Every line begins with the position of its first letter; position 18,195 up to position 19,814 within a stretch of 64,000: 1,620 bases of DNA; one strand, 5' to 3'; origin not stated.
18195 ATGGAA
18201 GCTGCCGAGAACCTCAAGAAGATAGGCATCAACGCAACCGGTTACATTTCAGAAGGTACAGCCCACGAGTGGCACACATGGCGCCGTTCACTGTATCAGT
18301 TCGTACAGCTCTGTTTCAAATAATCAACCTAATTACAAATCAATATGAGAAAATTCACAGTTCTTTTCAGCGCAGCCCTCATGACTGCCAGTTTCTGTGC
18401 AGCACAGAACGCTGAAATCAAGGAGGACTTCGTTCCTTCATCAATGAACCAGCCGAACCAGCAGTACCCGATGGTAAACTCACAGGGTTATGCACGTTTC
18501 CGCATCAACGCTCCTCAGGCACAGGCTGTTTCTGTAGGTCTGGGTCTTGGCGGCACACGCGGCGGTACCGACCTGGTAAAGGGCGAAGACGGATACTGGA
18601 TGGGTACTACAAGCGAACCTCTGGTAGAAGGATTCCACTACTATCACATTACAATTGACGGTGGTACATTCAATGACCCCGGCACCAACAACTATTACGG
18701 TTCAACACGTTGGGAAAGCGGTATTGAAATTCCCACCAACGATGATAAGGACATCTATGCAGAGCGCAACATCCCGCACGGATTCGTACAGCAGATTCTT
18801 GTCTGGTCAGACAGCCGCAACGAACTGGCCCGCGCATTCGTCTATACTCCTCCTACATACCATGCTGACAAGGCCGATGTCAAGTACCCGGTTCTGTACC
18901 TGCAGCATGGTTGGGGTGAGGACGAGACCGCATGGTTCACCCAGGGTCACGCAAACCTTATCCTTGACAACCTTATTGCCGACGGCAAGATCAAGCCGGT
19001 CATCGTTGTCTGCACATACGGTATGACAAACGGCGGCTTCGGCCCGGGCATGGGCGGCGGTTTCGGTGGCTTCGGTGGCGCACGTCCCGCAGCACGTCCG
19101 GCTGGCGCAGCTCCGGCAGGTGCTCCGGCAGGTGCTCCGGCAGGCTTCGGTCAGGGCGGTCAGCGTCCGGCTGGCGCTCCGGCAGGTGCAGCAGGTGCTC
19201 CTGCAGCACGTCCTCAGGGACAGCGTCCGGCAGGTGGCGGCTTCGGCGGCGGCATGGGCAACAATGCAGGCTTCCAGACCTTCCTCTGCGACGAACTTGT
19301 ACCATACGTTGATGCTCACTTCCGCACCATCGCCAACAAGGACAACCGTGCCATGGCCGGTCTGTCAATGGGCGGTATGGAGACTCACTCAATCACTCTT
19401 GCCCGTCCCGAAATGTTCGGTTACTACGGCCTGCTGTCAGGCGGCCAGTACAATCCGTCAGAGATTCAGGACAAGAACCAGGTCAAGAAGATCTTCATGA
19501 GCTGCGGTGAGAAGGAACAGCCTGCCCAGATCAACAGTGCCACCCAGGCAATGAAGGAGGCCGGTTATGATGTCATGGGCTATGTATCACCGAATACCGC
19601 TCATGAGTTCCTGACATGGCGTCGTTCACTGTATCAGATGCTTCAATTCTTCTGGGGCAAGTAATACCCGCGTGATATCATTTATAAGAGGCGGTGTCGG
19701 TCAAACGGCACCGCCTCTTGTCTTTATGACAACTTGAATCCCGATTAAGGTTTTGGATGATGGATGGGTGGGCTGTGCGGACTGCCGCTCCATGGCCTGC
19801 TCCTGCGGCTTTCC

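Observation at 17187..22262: A Gly/Phe-rich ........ / GGRG module recurs in four consecutive secreted PUL proteins with unrelated folds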

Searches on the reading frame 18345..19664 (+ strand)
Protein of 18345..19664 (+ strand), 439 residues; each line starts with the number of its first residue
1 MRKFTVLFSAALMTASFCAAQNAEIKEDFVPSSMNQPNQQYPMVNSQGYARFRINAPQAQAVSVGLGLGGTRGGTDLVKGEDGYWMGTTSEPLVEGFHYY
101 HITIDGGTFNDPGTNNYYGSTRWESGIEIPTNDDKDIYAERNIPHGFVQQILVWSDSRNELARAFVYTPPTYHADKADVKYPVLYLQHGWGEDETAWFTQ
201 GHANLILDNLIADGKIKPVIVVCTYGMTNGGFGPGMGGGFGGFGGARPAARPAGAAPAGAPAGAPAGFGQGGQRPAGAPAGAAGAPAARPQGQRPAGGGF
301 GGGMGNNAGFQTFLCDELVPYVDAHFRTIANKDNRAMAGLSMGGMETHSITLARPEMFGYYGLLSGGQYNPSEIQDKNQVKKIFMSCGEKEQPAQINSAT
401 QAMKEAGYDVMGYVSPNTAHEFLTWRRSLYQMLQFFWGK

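Call 3: search_protein_families(library=pfam, proteins=[window:18345-19664:+], max_evalue=0.01)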
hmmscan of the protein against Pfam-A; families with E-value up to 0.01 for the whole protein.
window:18345-19664:+ (439 aa): 1 family
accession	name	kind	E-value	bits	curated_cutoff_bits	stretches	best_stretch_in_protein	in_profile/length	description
PF00756.26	Esterase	-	1.2e-20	74.8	22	2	306-434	90-249/251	Putative esterase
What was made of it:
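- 18345..19664 (+): est2: tandem paralogue of est1, exported CBM48-CE1 feruloyl-esterase homologue, 439 aa. Pfam PF00756 (call 3).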

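Call 18: find_homologous_proteins(query=window:18345-19661:+)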
Query window:18345-19661:+ (439 aa): 8000 proteins with E <= 0.001 among 8000 candidates; the best 120 are listed.
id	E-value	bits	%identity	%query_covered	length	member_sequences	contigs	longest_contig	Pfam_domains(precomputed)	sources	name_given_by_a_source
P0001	1.4e-298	1008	99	100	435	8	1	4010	PF00756.27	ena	-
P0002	8.4e-254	861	81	100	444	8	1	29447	PF00756.27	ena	-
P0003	1.6e-252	856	81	100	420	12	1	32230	PF00756.27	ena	-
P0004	3.9e-250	849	83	100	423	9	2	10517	PF00756.27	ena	-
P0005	6.0e-250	848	85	100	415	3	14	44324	PF00756.27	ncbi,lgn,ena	-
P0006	1.1e-248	844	84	100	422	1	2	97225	PF00756.27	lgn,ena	-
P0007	1.1e-247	840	82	100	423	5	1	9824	PF00756.27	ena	-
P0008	1.3e-247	840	82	100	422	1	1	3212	PF00756.27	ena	-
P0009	2.8e-240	816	80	100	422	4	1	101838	PF00756.27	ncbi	-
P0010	5.7e-240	815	80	100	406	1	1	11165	PF00756.27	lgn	-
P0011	3.1e-239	813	82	100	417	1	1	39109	PF00756.27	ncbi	-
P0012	2.3e-237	806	78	100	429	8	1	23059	PF00756.27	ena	-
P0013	3.4e-236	803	81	100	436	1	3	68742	PF00756.27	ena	-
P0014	5.1e-236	802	81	100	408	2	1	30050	PF00756.27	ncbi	-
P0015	1.8e-235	800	81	100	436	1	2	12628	PF00756.27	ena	-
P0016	1.3e-234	797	79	100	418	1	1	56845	PF00756.27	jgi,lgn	-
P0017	1.9e-234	797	80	100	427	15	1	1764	PF00756.27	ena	-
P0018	6.1e-234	795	80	100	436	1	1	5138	PF00756.27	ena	-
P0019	2.4e-233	793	80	100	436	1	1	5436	PF00756.27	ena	-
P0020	3.9e-233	792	80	100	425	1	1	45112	PF00756.27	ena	-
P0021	4.8e-232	789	80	100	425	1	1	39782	PF00756.27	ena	-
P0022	1.0e-231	788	79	100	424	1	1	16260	PF00756.27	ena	-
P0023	6.5e-226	769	78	100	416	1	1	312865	PF00756.27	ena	-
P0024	1.9e-224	764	76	100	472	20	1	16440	PF00756.27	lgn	-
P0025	8.9e-221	752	-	-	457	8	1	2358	PF00756.27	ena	-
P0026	1.6e-220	751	77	100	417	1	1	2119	PF00756.27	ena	-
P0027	1.7e-219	748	74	100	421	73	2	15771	PF00756.27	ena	-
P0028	3.6e-219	746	-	-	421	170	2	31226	PF00756.27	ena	-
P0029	5.9e-219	746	77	100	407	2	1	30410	PF00756.27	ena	-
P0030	1.0e-218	745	-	-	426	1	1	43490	PF00756.27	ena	-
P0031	1.9e-217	741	-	-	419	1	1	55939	PF00756.27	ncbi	-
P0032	2.2e-217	741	74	100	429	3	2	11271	PF00756.27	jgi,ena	jgi:enterochelin esterase-like enzyme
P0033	2.1e-215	734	75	100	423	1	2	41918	PF00756.27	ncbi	-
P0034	5.4e-215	733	-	-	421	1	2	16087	PF00756.27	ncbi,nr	ncbi:MAG: esterase [Bacteroidaceae bacterium]|nr:esterase [Bacteroidaceae bacterium]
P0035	5.7e-215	733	-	-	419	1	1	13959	PF00756.27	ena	-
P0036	8.3e-215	732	75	100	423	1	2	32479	PF00756.27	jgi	jgi:enterochelin esterase-like enzyme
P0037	1.6e-214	731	73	100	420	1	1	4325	PF00756.27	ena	-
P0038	1.9e-214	731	75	100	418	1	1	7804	PF00756.27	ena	-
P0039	1.9e-214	731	-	-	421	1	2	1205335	PF00756.27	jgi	-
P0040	4.1e-214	730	75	100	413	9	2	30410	PF00756.27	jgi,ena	jgi:enterochelin esterase-like enzyme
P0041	4.3e-214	730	-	-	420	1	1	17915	PF00756.27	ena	-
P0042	4.4e-214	730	75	100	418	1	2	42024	PF00756.27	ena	-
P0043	4.9e-214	730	75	100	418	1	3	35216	PF00756.27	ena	-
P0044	1.1e-213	728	-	-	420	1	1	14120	PF00756.27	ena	-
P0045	1.2e-213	728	-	-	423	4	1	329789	PF00756.27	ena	-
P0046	1.8e-213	728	74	100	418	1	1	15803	PF00756.27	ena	-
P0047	4.0e-213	727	73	100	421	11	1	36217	PF00756.27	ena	-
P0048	7.7e-213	726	73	100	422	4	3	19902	PF00756.27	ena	-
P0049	8.2e-213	726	74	100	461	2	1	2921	PF00756.27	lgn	-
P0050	2.5e-212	724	-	-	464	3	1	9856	PF00756.27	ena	-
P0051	5.5e-212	723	72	97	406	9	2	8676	PF00756.27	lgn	-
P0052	1.8e-211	721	74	100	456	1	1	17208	PF00756.27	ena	-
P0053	3.4e-211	720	74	100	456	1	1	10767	PF00756.27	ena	-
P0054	6.0e-211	719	74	100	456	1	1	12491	PF00756.27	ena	-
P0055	6.5e-211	719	-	-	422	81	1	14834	PF00756.27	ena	-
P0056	6.8e-211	719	74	100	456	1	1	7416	PF00756.27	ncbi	-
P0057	9.3e-211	719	74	100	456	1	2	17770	PF00756.27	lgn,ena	-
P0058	1.2e-210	718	74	100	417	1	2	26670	PF00756.27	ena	-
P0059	1.7e-210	718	74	100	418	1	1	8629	PF00756.27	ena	-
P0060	2.5e-210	717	71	100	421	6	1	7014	PF00756.27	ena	-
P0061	3.4e-210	717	74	100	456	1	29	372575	PF00756.27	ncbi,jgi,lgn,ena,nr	ncbi:MAG: LPXTG cell wall anchor domain-containing protein [Bacteroidaceae bacterium]|jgi:LPXTG-moti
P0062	3.4e-210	717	74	100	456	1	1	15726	PF00756.27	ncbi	-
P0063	4.6e-210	716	74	100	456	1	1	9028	PF00756.27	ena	-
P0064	1.7e-209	715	73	100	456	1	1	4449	PF00756.27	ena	-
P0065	1.9e-209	714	72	100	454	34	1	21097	PF00756.27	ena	-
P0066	2.6e-209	714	-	-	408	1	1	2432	PF00756.27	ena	-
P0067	4.8e-209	713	73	100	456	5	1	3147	PF00756.27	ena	-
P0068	1.5e-207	708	71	97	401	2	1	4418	PF00756.27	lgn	-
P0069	4.1e-207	707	-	-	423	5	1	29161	PF00756.27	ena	-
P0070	4.3e-207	707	73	100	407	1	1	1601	PF00756.27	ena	-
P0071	6.7e-207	706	74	97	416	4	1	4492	PF00756.27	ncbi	-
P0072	8.0e-207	706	72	100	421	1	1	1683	PF00756.27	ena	-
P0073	2.8e-206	704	73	100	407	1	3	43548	PF00756.27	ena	-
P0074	3.3e-206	704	73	100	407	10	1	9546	PF00756.27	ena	-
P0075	6.3e-206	703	71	100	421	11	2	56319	PF00756.27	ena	-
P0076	1.3e-205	702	73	100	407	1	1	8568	PF00756.27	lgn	-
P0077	2.7e-205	701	71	100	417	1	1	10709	PF00756.27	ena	-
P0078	3.2e-205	700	73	100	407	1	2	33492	PF00756.27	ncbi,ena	-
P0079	1.2e-204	699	72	100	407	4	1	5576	PF00756.27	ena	-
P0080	9.0e-202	689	80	87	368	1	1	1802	PF00756.27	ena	-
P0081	7.8e-200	683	76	55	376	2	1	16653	PF00756.27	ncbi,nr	ncbi:MAG: esterase [Bacteroidales bacterium]|nr:esterase [Bacteroidales bacterium]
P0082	2.7e-199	681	76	55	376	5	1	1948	PF00756.27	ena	-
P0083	3.9e-198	677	77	90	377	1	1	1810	PF00756.27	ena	-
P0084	1.6e-197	675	74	90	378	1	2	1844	PF00756.27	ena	-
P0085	3.1e-197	674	77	90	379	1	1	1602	PF00756.27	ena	-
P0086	6.0e-197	673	77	90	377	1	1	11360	PF00756.27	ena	-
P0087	7.9e-197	673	-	-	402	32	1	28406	PF00756.27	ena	-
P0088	1.2e-196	672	73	97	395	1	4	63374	PF00756.27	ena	-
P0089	1.5e-196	672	76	90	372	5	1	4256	PF00756.27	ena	-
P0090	5.8e-196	670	73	97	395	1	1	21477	PF00756.27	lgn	-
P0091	6.3e-196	670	73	97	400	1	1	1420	PF00756.27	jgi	jgi:enterochelin esterase-like enzyme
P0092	2.7e-195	668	73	97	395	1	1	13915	PF00756.27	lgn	-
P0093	6.5e-195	666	72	97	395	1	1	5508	PF00756.27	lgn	-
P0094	1.8e-194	665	-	-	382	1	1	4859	PF00756.27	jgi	-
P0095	3.2e-194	664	80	51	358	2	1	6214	PF00756.27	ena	-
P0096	5.6e-194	663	78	52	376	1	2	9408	PF00756.27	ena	-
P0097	6.3e-194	663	73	90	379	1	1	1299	PF00756.27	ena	-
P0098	2.3e-193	661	72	90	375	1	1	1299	PF00756.27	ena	-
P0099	3.5e-193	661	75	90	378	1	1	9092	PF00756.27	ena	-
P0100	3.9e-193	661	75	90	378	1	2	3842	PF00756.27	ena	-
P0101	8.1e-193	660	-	-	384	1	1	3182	PF00756.27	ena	-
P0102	1.1e-189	649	72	90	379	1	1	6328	PF00756.27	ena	-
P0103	1.2e-189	649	74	90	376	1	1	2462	PF00756.27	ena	-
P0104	1.6e-189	649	74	90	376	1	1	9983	PF00756.27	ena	-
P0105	1.3e-188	646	73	90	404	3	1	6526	PF00756.27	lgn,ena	-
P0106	1.8e-188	645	69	99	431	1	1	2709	PF00756.27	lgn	-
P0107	1.1e-187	643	65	100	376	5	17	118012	PF00756.27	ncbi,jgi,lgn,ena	jgi:enterochelin esterase-like enzyme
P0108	6.3e-185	634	73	90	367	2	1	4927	PF00756.27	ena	-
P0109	8.9e-185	633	73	90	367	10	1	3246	PF00756.27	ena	-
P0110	1.5e-181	622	63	99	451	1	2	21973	PF00756.27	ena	-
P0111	2.4e-181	622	73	90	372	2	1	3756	PF00756.27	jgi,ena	-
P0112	9.2e-179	613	84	43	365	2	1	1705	PF00756.27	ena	-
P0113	8.4e-178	610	62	99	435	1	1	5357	PF00756.27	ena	-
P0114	4.4e-177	608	63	99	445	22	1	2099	PF00756.27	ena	-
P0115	4.4e-175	601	69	53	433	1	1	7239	PF00756.27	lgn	-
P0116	1.1e-174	600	64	99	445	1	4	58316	PF00756.27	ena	-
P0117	1.2e-174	600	68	53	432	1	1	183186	PF00756.27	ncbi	-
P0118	1.2e-174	600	76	52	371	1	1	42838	PF00756.27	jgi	-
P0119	3.6e-174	598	64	99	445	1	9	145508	PF00756.27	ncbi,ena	-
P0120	3.6e-174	598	63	99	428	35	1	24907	PF00756.27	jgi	jgi:enterochelin esterase-like enzyme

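Call 31: search_solved_structures(query=window:18345-19661:+, show_alignments=2)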
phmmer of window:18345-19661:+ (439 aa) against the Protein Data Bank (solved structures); distinct sequences matched with E-value up to 0.001: 21.
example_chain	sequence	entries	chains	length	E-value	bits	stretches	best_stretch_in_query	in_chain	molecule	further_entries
6rzo_B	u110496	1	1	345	1.2e-109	370.5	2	27-230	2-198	Ferulic acid esterase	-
6rzo_A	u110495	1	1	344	1.3e-109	370.4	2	27-230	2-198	Ferulic acid esterase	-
6ne9_A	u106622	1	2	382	1.2e-76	261.7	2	14-227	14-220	Isoamylase protein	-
7b5v_A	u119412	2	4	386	3e-74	253.8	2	24-226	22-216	Carbohydrate Esterase family 1 protein with an N-terminal carbohydrate binding module fami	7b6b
6mou_A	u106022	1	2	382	1.2e-71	245.3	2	27-226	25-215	Isoamylase N-terminal domain protein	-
6mot_A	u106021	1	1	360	1.8e-71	244.7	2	31-226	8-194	Isoamylase N-terminal domain protein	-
6rzn_A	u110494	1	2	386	4e-38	134.7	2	47-230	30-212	Ferulic acid esterase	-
8bbp_A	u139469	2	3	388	4e-38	134.7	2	47-230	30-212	Ferulic acid esterase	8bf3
8bbp_B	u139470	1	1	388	5e-38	134.4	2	47-230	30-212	Ferulic acid esterase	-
1jjf_A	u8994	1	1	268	5.4e-29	104.6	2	139-243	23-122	ENDO-1,4-BETA-XYLANASE Z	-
1jt2_A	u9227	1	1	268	1.4e-28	103.3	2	139-243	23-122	PROTEIN (ENDO-1,4-BETA-XYLANASE Z)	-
5vol_A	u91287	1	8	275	1.1e-16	64.1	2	154-223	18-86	Putative esterase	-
7xrt_A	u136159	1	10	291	4.2e-16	62.1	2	166-224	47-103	Ferulic acid esterase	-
7xrv_A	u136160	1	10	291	1.1e-15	60.8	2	166-224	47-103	Ferulic acid esterase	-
8z91_A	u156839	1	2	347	3.2e-11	46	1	291-360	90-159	Esterase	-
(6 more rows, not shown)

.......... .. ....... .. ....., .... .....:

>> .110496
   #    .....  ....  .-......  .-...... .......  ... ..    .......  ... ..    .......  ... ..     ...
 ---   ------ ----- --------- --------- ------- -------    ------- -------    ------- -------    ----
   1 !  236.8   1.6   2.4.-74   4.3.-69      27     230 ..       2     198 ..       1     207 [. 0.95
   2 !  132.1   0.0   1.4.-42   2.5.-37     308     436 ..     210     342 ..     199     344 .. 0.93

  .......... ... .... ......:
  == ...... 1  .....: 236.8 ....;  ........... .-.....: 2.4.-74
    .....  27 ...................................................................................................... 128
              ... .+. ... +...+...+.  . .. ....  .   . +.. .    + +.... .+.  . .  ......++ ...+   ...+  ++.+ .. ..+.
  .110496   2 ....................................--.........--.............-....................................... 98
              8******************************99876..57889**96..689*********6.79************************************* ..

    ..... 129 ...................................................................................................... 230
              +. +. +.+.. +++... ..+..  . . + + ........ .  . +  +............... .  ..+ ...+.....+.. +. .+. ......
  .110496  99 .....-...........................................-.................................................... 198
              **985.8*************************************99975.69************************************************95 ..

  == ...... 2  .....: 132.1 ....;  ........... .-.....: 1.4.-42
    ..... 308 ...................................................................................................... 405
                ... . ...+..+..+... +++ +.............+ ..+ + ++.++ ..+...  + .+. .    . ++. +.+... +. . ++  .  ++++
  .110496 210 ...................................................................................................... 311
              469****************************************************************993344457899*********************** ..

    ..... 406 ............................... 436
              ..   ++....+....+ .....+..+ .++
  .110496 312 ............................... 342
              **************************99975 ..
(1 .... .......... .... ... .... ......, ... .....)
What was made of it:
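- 18345..19664 (+): PDB 6RZO, E 1e-109 (call 31).
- On CBM48-CE1 feruloyl esterase (est1, est2): Pfam (call 3). phmmer against PDB 6RZO, E 1e-109 (call 31).
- Closest known: Flexible beta2-alpha2 active-site loop of CBM48-CE1 feruloyl esterases. Different: The solved enzymes have about 11 unaligned residues at this site (call 31). est1 has 32 residues, est2 has 81, and orthologues have up to 84.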

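Call 33: predict_structure(alignment_id=A1)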
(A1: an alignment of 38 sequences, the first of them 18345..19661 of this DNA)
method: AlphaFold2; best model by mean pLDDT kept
length: 439 residues; sequences in the alignment: 38
mean_pLDDT: 72.9   pTM: 0.71
mean pLDDT of the five models: 72.9, 72.8, 72.2, 72.1, 71.7
residues with pLDDT >= 90: 132; 70-90: 149; 50-70: 77; < 50: 81
segments of 3 or more residues with pLDDT < 50: 18-21, 230-304
pLDDT, mean of each block of 10 residues (from residue 1): 56 52 76 61 82 89 77 78 89 78 84 58 66 73 90 88 90 94 85 62 86 94 68 33 29 30 28 30 27 29 57 91 96 92 77 89 90 86 92 93 96 86 85 92
secondary structure, 60 per line:
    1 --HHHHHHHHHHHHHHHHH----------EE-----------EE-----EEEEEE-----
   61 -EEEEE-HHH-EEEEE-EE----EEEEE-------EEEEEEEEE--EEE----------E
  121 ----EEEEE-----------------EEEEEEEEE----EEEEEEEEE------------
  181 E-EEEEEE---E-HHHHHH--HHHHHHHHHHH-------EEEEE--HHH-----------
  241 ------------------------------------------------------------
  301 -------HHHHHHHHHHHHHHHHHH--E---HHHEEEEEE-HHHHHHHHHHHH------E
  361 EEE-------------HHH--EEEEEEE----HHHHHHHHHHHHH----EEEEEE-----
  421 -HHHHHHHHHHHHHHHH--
elements in order: H3-19 E50-55 E62-66 E72-76 E84-88 E96-104 E107-109 E125-129 E147-155 E160-168 E183-188 H194-199 H202-212 E220-224 H308-325 E335-340 H342-353 E360-363 E382-388 H393-405 E410-415 H422-437
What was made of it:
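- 19032..19274 (+): est2 loop insert G230-F310: N-side Gly/Phe cluster, ARP/APAG spacer, C-side Gly/Phe/Met cluster. AF2 pLDDT is about 29 for residues 230-304, between strand 220-224 and helix 308-325 (call 33).
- On CBM48-CE1 feruloyl esterase (est1, est2): The insert lies between strand 220-224 and helix 308-325 (call 33).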

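Call 72: search_protein_families(library=ncbifam, proteins=[window:18345-19661:+], max_evalue=0.01)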
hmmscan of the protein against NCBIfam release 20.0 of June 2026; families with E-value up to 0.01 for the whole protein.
window:18345-19661:+ (439 aa): 4 families
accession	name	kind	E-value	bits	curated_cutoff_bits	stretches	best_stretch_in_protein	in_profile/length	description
NF041944.1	Xylase_Ferestase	equivalog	9.7e-158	526.4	1200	2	18-229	339-551/694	bifunctional endo-1,4-beta-xylanase/feruloyl esterase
NF058612.1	GTNG0744Estse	equivalog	1.4e-08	34.9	450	1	307-366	95-154/242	GTNG_0744 family esterase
NF007758.0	PRK10439.1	equivalog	1.4e-06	27.5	222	1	307-438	266-412/418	enterochelin esterase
NF050058.1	e_dPHAscl_type1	hypoth_equivalog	0.00046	19.8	150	1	331-405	102-173/276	extracellular catalytic domain type 1 short-chain-length polyhydroxyalkanoate depolymerase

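Call 76: find_encoding_contigs(protein=P0081, flank=6000, max_places=2)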
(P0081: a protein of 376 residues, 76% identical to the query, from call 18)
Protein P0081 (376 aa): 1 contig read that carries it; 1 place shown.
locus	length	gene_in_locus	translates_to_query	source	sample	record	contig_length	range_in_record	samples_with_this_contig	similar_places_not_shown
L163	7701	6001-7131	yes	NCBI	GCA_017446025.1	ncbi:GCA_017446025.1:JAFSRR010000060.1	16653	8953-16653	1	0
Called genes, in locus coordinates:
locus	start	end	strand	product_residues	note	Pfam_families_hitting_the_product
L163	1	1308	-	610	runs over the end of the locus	PF00920:ILVD_EDD_N, PF24877:ILV_EDD_C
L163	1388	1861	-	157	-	PF02590:SPOUT_MTase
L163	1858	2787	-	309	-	PF01745:IPT (weak), PF01715:IPPT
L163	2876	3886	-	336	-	PF00044:Gp_dh_N, PF02800:Gp_dh_C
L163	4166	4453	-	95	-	-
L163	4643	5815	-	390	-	PF02350:Epimerase_2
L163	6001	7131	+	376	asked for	PF00756:Esterase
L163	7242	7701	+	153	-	PF00753:Lactamase_B (weak), PF19583:ODP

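Call 77: find_encoding_contigs(protein=P0107, flank=6000, max_places=2)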
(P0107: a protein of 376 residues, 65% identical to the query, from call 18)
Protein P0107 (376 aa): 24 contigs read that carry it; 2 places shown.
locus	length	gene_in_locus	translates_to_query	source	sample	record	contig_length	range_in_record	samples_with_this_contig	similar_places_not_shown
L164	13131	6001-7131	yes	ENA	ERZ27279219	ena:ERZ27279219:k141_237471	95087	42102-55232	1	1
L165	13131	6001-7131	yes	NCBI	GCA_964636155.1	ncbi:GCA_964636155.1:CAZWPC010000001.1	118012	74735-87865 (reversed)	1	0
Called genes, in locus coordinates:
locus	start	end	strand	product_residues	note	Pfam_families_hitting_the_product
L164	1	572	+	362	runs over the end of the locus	PF01244:Peptidase_M19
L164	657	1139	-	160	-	PF02464:CinA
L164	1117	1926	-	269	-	PF01180:DHO_dh (weak)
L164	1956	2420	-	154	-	PF01381:HTH_3, PF07022:Phage_CI_repr (weak), PF13560:HTH_31 (weak)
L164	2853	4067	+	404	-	PF02547:Queuosine_synth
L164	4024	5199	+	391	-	PF01553:Acyltransferase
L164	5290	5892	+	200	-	PF12464:Mac, PF00132:Hexapep, PF14602:Hexapep_2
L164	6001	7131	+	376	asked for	PF00756:Esterase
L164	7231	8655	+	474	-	PF01938:TRAM (weak), PF05958:tRNA_U5-meth_tr, PF13649:Methyltransf_25 (weak), PF13847:Methyltransf_31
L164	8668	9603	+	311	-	PF01699:Na_Ca_ex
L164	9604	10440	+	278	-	PF05045:RgpF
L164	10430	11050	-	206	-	-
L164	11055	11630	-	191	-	-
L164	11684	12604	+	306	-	PF05704:Caps_synth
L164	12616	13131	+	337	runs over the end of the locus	PF00535:Glycos_transf_2, PF10111:Glyco_tranf_2_2 (weak), PF13641:Glyco_tranf_2_3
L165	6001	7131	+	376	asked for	PF00756:Esterase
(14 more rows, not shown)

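Call 78: find_encoding_contigs(protein=P0118, flank=6000, max_places=2)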
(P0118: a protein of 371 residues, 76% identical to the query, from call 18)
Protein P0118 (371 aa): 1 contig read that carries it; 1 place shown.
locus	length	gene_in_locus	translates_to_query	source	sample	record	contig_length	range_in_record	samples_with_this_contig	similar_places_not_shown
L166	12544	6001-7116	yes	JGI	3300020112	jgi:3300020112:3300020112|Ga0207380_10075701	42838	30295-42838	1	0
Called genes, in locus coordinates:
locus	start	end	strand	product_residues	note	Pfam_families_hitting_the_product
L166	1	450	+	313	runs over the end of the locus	-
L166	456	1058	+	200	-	PF01121:CoaE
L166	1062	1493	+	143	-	PF18347:DUF5606, PF21186:DUF6852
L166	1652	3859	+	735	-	PF16314:DUF4954, PF25084:LbH_EIF2B (faint)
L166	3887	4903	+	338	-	PF01380:SIS (faint)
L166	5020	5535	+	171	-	PF13787:HXXEE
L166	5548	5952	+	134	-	PF03724:META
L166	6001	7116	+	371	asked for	PF00756:Esterase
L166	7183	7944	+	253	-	PF01223:Endonuclease_NS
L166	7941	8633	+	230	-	PF02578:Cu-oxidase_4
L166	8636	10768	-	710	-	PF09371:Tex_N, PF22706:Tex_central_region, PF16921:Tex_YqgF, PF14639:YqgF (weak), PF14635:HHH_7, PF12836:HHH_3, PF17674:HHH_9, PF00575:S1, +1 more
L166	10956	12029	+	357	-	PF00154:RecA_N, PF06745:ATPase (weak), PF08423:Rad51, PF21096:RecA_C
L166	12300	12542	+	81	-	?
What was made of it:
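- Tried and rejected: Short-loop homologues P0081, P0107 and P0118 are stand-alone genes (calls 76-78).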

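Call 79: find_encoding_contigs(protein=P0119, flank=8000, max_places=1)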
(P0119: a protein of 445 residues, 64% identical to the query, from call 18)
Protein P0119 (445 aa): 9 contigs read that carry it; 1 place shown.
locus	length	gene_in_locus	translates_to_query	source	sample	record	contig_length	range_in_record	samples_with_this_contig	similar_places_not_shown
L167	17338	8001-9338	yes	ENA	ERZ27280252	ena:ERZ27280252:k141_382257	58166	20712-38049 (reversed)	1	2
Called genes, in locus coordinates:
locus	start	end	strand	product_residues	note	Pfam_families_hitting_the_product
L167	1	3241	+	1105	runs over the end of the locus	PF02574:S-methyl_trans, PF00809:Pterin_bind, PF02607:B12-binding_2, PF02310:B12-binding, PF02965:Met_synt_B12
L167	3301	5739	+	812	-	PF00696:AA_kinase, PF13840:ACT_7 (weak), PF22468:ACT_9, PF03447:NAD_binding_3, PF00742:Homoserine_dh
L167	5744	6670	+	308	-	PF00288:GHMP_kinases_N, PF08544:GHMP_kinases_C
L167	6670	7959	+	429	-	PF14821:Thr_synth_N, PF00291:PALP, PF24857:THR4_C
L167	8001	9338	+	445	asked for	PF00756:Esterase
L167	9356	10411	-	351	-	PF01595:CNNM, PF00571:CBS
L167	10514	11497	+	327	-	PF01408:GFO_IDH_MocA, PF22725:GFO_IDH_MocA_C3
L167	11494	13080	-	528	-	PF04616:Glyco_hydro_43, PF17851:GH43_C2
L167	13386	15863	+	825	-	PF14498:Glyco_hyd_65N_2, PF22124:Glyco_hydro_95_cat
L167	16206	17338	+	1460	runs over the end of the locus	PF00988:CPSase_sm_chain, PF00117:GATase, PF25596:CPSase_L_D1, PF02786:CPSase_L_D2, PF02787:CPSase_L_D3, PF25596:CPSase_L_D1, PF02222:ATP-grasp, PF02786:CPSase_L_D2, +6 more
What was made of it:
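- A long-loop esterase also occurs as a stand-alone gene (L167, call 79).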
